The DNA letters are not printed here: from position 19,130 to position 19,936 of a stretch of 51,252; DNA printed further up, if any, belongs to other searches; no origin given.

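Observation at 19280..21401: Overlapping two-gene module (540-aa PD-(D/E)XK-like plus 168-aa unknown) as a candidate undescribed defence system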

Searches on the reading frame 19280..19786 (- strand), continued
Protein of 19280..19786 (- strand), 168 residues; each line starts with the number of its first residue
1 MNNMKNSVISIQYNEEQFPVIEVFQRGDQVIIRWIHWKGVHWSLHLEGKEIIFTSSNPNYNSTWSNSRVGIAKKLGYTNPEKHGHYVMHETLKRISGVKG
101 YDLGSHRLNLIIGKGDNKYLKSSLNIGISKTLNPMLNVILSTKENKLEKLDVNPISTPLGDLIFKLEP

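Call 71: search_protein_families(library=padloc, proteins=[L050:45-971:+, L058:83-604:+, L058:615-872:+, L059:136-1101:+, L047:4343-5656:-, L047:6298-7329:-, L047:7335-7910:-, L053:1-624:+, L047:7953-10289:-], max_evalue=0.01)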
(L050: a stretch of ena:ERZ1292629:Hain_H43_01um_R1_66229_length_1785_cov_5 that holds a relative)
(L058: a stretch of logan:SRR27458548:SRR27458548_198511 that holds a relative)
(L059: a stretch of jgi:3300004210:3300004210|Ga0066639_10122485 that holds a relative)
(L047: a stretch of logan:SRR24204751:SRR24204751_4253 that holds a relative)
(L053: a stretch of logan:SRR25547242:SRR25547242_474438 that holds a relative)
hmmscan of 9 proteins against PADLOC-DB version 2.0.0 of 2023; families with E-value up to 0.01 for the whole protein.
L050:45-971:+ (308 aa): 0 families

L058:83-604:+ (173 aa): 0 families

L058:615-872:+ (85 aa): 0 families

L059:136-1101:+ (321 aa): 3 families
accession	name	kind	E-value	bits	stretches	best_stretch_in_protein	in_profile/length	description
PDLC02959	RT-Protease_XI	-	3.8e-09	34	1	70-288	312-481/510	single gene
PDLC02960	RT-Protease_XI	-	3.2e-08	31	1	70-288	309-478/506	single gene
PDLC05022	PDC-S45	-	6.5e-07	26.6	1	108-178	29-115/293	-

L047:4343-5656:- (437 aa): 0 families

L047:6298-7329:- (343 aa): 0 families

L047:7335-7910:- (191 aa): 0 families

L053:1-624:+ (207 aa): 25 families
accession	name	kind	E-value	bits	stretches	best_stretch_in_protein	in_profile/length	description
PDLC02693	Orf5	-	1.3e-34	118.2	1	1-204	350-542/543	Orf5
PDLC03655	mREase_IV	-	7e-30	102.1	2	3-120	401-521/629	Type IV methyl-directed restriction enzyme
PDLC04155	HEC-06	-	7.6e-24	82.1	1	5-205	372-559/562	-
PDLC04157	HEC-06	-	3.9e-20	69.9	1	53-205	415-556/558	-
PDLC04154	HEC-06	-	8.6e-19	65.6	1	11-205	387-565/569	-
PDLC02700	Orf5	-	7.9e-15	52.6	1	54-204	406-555/555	Orf5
PDLC02687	Orf5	-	6.1e-12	43.1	1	54-189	418-543/543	Orf5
PDLC02695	Orf5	-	3.3e-11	40.3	1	2-203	401-600/601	Orf5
PDLC02702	Orf5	-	4.6e-11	40.2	1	2-206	339-543/543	Orf5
PDLC02691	Orf5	-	2.4e-10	37.6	1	8-204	398-579/579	Orf5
PDLC02792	SspE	-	2e-08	31.1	1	93-165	630-692/771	SspE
PDLC02701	Orf5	-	4e-08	30.2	1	101-204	503-594/596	Orf5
PDLC02686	Orf5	-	4.8e-08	29.9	1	74-204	436-566/566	Orf5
PDLC02690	Orf5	-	6.1e-07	26.7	1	95-204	423-529/531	Orf5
PDLC02697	Orf5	-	2.3e-06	24.4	1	53-203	439-584/585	Orf5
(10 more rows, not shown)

L047:7953-10289:- (778 aa): 3 families
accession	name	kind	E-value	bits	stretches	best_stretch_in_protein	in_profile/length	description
PDLC03652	REase_III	-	1.1e-14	51.4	1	34-373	28-390/809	Type III restriction enzyme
PDLC03653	REase_III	-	5.4e-13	46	1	152-390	260-488/883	Type III restriction enzyme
PDLC03650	REase_III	-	1.6e-05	21.5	1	152-385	225-435/898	Type III restriction enzyme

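Call 72: search_dna_similar(query=window:19280-19786:-, collection=phages, mode=protein, max_evalue=1, max_rows=10)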
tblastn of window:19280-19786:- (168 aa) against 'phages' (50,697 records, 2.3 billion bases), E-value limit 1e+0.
No match.

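Call 79: find_encoding_contigs(protein=P0041, flank=5000, max_places=3)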
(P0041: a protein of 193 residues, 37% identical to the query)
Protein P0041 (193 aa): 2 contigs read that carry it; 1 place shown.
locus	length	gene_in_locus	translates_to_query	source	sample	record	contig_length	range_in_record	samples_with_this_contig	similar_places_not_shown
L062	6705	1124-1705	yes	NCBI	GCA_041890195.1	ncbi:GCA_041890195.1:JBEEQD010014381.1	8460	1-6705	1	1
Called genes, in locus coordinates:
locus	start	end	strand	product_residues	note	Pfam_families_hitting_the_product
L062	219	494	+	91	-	PF01541:GIY-YIG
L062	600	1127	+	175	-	-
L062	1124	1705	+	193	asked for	-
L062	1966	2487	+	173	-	-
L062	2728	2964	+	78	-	PF01541:GIY-YIG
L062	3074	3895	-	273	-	-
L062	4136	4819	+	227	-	-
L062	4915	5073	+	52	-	-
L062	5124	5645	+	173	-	-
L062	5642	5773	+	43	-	-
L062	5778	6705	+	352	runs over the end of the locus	PF04892:VanZ-LLP1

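Call 80: find_encoding_contigs(protein=P0046, flank=5000, max_places=3)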
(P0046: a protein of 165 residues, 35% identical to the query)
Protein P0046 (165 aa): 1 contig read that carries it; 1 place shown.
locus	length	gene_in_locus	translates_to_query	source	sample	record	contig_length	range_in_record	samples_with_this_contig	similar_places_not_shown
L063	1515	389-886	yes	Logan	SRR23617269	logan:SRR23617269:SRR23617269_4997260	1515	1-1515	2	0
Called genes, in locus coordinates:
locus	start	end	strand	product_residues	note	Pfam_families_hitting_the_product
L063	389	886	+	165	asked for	-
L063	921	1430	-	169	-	-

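Call 81: find_encoding_contigs(protein=P0048, flank=5000, max_places=3)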
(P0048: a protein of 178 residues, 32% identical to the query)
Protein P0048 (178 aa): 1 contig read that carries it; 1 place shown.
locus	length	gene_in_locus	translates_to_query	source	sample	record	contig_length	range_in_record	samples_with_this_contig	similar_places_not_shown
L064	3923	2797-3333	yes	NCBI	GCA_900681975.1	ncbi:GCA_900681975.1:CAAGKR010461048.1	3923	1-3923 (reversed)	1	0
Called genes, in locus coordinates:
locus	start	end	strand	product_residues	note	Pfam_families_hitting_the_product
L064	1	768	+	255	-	?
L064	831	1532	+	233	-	PF00392:GntR (weak), PF25212:HVO_A0114 (faint), PF01909:NTP_transf_2, PF18765:Polbeta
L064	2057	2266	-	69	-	-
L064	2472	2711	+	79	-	-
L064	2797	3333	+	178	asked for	-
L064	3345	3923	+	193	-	?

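Call 85: search_protein_families(library=phrogs, proteins=[window:19280-19786:-], max_evalue=0.01)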
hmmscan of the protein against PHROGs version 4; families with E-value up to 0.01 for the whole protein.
window:19280-19786:- (168 aa): 0 families
